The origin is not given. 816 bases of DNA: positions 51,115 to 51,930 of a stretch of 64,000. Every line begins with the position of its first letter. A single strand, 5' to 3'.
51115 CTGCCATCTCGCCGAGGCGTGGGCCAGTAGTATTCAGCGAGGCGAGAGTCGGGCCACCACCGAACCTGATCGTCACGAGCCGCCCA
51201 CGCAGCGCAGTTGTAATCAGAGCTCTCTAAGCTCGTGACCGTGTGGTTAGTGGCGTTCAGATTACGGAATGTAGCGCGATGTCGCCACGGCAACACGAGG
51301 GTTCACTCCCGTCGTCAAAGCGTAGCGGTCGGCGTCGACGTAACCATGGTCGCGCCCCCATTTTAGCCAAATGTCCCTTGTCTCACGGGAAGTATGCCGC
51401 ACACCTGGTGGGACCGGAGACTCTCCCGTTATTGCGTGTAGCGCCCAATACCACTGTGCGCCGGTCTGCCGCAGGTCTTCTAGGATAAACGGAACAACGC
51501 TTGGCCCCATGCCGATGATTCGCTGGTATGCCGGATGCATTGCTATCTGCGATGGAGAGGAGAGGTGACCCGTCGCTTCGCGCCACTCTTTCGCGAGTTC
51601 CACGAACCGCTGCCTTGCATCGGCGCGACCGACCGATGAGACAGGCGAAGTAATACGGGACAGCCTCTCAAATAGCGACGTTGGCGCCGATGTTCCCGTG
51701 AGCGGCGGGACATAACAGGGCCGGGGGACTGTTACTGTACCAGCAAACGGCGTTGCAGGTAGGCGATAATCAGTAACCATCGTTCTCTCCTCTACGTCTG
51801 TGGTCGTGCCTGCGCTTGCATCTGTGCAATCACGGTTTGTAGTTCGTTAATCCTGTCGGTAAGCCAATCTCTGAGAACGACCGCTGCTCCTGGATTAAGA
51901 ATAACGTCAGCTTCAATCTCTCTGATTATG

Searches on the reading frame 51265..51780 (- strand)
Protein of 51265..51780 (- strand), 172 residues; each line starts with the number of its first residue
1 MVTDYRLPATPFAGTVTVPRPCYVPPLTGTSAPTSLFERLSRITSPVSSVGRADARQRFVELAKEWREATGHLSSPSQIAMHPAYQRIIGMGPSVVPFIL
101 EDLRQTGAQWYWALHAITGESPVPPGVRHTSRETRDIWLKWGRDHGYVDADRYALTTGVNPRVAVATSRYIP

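Call 5: search_protein_families(library=pfam, proteins=[window:51265-51780:-], max_evalue=1)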
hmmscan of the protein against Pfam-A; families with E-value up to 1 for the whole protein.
window:51265-51780:- (172 aa): 1 family
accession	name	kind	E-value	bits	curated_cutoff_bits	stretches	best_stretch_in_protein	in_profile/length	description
PF01186.22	Lysyl_oxidase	-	0.28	11.2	20.4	1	38-170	52-183/204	Lysyl oxidase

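Call 6: search_protein_families(library=ncbifam, proteins=[window:51265-51780:-], max_evalue=1)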
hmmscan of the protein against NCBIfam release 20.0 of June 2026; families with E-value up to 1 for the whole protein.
window:51265-51780:- (172 aa): 0 families

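Call 7: search_protein_families(library=padloc, proteins=[window:51265-51780:-], max_evalue=1)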
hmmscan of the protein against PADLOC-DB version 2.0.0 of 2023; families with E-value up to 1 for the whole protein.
window:51265-51780:- (172 aa): 0 families

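Call 9: search_protein_families(library=phrogs, proteins=[window:51265-51780:-], max_evalue=1)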
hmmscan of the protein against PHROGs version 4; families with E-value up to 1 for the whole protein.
window:51265-51780:- (172 aa): 0 families

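Call 13: find_homologous_proteins(query=window:51265-51780:-)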
Query window:51265-51780:- (172 aa): 429 proteins with E <= 0.001 among 513 candidates; the best 120 are listed.
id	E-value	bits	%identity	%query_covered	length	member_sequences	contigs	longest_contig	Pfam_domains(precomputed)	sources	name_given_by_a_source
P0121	7.3e-112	389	100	100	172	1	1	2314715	-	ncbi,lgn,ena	-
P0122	5.1e-78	279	80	89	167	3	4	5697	-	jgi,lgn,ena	-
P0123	4.0e-73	263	73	100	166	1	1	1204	-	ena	-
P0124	2.5e-46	176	71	59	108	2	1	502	-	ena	-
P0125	3.0e-43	166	58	87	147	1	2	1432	-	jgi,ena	-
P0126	2.5e-42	163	48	52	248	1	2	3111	-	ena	-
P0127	3.1e-41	159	74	56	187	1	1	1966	-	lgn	-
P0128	2.9e-40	156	54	87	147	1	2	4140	-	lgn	-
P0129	1.0e-36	144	74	52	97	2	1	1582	-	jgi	jgi:hypothetical protein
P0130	9.3e-36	141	51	87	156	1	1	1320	-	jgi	jgi:hypothetical protein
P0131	1.7e-35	140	68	53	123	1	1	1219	-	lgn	-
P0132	1.7e-35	140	53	87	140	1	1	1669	-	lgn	-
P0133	9.4e-33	131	53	74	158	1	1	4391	-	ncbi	-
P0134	2.4e-31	127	58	54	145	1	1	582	-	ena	-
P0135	4.0e-31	126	59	56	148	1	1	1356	-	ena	-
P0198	2.8e-24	104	51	60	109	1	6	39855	-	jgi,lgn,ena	-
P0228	2.1e-23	101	49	62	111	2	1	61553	-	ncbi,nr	ncbi:MAG: hypothetical protein HYX92_05545 [Chloroflexi bacterium]|nr:hypothetical protein [Chlorofl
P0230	2.2e-23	101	52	55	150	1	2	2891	PF07878.18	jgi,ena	-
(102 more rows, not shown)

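Call 15: find_encoding_contigs(protein=P0121, flank=3000, max_places=3)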
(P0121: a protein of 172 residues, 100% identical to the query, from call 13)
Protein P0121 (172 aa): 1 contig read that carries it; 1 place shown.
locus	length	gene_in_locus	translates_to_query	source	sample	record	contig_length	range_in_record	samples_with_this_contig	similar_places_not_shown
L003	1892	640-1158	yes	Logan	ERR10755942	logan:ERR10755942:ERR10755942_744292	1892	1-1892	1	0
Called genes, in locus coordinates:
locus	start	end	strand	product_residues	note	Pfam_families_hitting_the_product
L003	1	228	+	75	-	?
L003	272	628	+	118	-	-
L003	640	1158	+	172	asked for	-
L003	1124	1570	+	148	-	PF24738:DUF7689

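Call 33: search_solved_structures(query=A2, max_evalue=10, show_alignments=2)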
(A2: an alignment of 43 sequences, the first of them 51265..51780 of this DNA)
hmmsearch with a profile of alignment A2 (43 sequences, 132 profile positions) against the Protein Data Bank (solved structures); distinct sequences matched with E-value up to 10: 4.
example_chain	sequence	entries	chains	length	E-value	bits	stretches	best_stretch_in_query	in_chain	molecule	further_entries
28yj_A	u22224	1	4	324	0.39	13.7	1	24-77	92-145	Uromodulin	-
1a80_A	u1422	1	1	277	0.57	13.2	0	50-69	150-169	2,5-DIKETO-D-GLUCONIC ACID REDUCTASE A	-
1hw6_A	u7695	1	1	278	0.57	13.2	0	50-69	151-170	2,5-DIKETO-D-GLUCONIC ACID REDUCTASE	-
1m9h_A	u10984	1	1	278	0.58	13.2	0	50-69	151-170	2,5-diketo-D-gluconic acid reductase A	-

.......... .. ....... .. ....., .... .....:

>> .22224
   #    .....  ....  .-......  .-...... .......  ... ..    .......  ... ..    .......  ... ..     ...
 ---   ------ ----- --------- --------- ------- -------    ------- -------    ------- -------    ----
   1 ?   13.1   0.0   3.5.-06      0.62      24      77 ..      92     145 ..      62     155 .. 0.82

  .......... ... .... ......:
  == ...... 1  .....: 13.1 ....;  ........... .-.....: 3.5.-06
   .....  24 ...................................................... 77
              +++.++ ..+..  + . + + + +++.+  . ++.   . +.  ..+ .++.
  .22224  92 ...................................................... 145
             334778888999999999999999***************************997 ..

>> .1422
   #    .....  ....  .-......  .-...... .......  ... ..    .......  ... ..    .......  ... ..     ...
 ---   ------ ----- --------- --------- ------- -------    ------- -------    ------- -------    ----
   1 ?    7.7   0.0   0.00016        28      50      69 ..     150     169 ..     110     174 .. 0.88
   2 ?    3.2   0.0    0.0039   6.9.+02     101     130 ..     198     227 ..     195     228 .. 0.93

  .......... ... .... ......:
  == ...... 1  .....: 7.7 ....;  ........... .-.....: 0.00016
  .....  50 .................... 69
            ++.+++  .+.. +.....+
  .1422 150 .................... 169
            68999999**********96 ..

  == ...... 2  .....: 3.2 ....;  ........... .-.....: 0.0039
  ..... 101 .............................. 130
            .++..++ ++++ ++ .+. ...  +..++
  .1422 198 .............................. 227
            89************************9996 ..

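Call 55: search_protein_families(library=pfam, alignment_id=A4, max_evalue=0.01)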
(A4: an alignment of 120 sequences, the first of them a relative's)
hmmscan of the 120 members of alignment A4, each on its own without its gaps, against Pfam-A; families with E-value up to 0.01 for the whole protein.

A. member 1, P0121 (172 aa): 0 families

B. families by the number of members that match (of 120 scanned): 8 families
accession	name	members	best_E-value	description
PF07878.17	RHH_5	2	1.7e-06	CopG-like RHH_1 or ribbon-helix-helix domain, RHH_5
PF25547.1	WXG100_2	2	0.00012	WXG100 like domain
PF08471.15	Ribonuc_red_2_N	2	0.00045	Class II vitamin B12-dependent ribonucleotide reductase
PF13429.12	TPR_15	1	0.00029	Tetratricopeptide repeat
PF09868.14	DUF2095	1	0.0053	Uncharacterized protein conserved in archaea (DUF2095)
PF20302.4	HisK-N-like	1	0.0061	HisK-N-like globin domain of the ASK signalosome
PF17944.6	Arg_decarbox_C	1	0.0062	Arginine decarboxylase C-terminal helical extension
PF01402.27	RHH_1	1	0.008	Ribbon-helix-helix protein, copG family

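Call 59: find_encoding_contigs(protein=P0270, flank=5000, max_places=3)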
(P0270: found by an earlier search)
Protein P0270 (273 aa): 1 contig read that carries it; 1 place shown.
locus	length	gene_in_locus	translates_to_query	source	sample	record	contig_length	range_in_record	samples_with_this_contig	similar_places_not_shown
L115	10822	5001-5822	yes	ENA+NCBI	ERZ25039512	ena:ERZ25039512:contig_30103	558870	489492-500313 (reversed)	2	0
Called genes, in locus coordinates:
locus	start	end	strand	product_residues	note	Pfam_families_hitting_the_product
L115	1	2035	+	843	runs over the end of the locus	PF01138:RNase_PH, PF03725:RNase_PH_C, PF03726:PNPase (weak), PF01138:RNase_PH, PF00013:KH_1, PF00575:S1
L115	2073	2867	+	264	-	PF01113:DapB_N, PF05173:DapB_C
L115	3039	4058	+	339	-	PF01118:Semialdhyde_dh, PF02774:Semialdhyde_dhC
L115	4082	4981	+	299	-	PF00701:DHDPS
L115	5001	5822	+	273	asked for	PF01209:Ubie_methyltran (weak), PF13489:Methyltransf_23 (weak), PF13847:Methyltransf_31, PF08241:Methyltransf_11, PF08242:Methyltransf_12, PF13578:Methyltransf_24 (weak), PF13649:Methyltransf_25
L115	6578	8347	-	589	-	PF13271:DUF4062 (weak), PF00583:Acetyltransf_1, PF13673:Acetyltransf_10, PF13508:Acetyltransf_7 (faint)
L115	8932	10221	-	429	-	PF00709:Adenylsucc_synt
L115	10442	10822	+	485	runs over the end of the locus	PF00310:GATase_2 (weak), PF13522:GATase_6, PF13537:GATase_7, PF00156:Pribosyltran (weak)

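Call 60: find_encoding_contigs(protein=P0267, flank=5000, max_places=4)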
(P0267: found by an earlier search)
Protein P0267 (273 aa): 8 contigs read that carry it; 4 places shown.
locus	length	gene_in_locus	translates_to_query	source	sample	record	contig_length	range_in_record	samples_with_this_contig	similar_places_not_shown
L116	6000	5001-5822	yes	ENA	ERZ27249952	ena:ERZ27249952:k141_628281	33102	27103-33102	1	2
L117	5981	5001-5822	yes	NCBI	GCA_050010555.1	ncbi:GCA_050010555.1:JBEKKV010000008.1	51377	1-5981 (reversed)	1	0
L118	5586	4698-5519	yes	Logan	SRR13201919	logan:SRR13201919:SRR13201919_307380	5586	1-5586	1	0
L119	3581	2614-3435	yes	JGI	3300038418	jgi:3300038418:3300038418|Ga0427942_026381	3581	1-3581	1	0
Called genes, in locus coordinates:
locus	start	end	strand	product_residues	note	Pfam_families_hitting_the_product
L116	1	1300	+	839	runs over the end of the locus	PF01138:RNase_PH, PF03725:RNase_PH_C, PF03726:PNPase (weak), PF01138:RNase_PH, PF00013:KH_1, PF00575:S1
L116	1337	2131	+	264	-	PF01113:DapB_N, PF05173:DapB_C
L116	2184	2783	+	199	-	PF00857:Isochorismatase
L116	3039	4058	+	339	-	PF01118:Semialdhyde_dh, PF02774:Semialdhyde_dhC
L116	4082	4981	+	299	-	PF00701:DHDPS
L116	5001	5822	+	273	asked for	PF01209:Ubie_methyltran (weak), PF13489:Methyltransf_23 (weak), PF13847:Methyltransf_31, PF08241:Methyltransf_11, PF08242:Methyltransf_12, PF13578:Methyltransf_24 (weak), PF13649:Methyltransf_25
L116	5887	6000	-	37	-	?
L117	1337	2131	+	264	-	PF01113:DapB_N, PF05173:DapB_C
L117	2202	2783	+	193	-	PF00857:Isochorismatase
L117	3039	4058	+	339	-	PF01118:Semialdhyde_dh, PF02774:Semialdhyde_dhC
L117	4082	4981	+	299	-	PF00701:DHDPS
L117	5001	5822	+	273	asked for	PF01209:Ubie_methyltran (weak), PF13489:Methyltransf_23 (weak), PF13847:Methyltransf_31, PF08241:Methyltransf_11, PF08242:Methyltransf_12, PF13578:Methyltransf_24 (weak), PF13649:Methyltransf_25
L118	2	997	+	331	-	?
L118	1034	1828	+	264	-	PF01113:DapB_N, PF05173:DapB_C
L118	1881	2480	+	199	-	PF00857:Isochorismatase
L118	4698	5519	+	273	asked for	PF01209:Ubie_methyltran (weak), PF13489:Methyltransf_23 (weak), PF13847:Methyltransf_31, PF08241:Methyltransf_11, PF08242:Methyltransf_12, PF13578:Methyltransf_24 (weak), PF13649:Methyltransf_25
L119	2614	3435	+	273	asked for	PF01209:Ubie_methyltran (weak), PF13489:Methyltransf_23 (weak), PF13847:Methyltransf_31, PF08241:Methyltransf_11, PF08242:Methyltransf_12, PF13578:Methyltransf_24 (weak), PF13649:Methyltransf_25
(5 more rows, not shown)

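Call 95: find_encoding_contigs(protein=P0228, flank=3000, max_places=2)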
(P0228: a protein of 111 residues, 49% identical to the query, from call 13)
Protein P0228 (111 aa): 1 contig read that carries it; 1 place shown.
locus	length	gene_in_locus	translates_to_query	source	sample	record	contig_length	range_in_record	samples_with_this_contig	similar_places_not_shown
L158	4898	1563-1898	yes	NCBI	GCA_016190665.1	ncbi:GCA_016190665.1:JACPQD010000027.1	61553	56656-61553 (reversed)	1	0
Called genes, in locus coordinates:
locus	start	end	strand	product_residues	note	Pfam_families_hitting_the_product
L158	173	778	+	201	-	-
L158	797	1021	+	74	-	PF07927:HicA_toxin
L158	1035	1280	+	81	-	-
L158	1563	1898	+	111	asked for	-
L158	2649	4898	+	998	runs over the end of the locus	PF02384:N6_Mtase (weak), PF20473:MmeI_Mtase (faint), PF07669:Eco57I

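Call 96: find_encoding_contigs(protein=P0198, flank=3000, max_places=2)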
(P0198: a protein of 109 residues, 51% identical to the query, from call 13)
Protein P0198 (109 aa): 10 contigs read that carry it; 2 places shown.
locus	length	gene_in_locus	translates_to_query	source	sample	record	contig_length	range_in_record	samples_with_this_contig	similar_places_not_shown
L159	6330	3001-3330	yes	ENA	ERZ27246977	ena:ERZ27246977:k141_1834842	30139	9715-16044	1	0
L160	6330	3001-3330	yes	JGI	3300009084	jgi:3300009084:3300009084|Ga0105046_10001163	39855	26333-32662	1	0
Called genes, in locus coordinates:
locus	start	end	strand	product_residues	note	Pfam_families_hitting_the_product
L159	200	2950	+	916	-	PF07596:SBP_bac_10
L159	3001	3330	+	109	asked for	-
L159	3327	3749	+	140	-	PF24738:DUF7689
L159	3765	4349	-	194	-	PF05685:Uma2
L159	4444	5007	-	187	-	PF05685:Uma2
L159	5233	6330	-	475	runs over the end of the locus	-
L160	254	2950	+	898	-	PF07596:SBP_bac_10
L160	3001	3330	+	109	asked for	-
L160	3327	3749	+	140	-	PF24738:DUF7689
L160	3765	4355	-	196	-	PF05685:Uma2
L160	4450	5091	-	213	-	PF05685:Uma2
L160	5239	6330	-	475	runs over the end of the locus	-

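Call 97: find_encoding_contigs(protein=P0230, flank=3000, max_places=2)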
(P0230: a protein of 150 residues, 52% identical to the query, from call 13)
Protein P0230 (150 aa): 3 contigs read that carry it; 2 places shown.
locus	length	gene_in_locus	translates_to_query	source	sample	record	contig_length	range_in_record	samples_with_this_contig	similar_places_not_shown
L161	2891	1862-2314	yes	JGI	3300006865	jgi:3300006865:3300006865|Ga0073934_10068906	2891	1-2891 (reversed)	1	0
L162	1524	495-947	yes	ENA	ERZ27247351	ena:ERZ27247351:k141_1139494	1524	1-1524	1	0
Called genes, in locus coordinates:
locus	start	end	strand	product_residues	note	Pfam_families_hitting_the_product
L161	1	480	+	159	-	?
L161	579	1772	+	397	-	PF01011:PQQ (faint), PF13360:PQQ_2, PF13570:Beta-prop_ACSF4 (weak), PF13360:PQQ_2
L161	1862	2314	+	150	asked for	PF07878:RHH_5 (weak)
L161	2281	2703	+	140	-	PF24738:DUF7689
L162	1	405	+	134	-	?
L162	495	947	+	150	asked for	PF07878:RHH_5 (weak)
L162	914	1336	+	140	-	PF24738:DUF7689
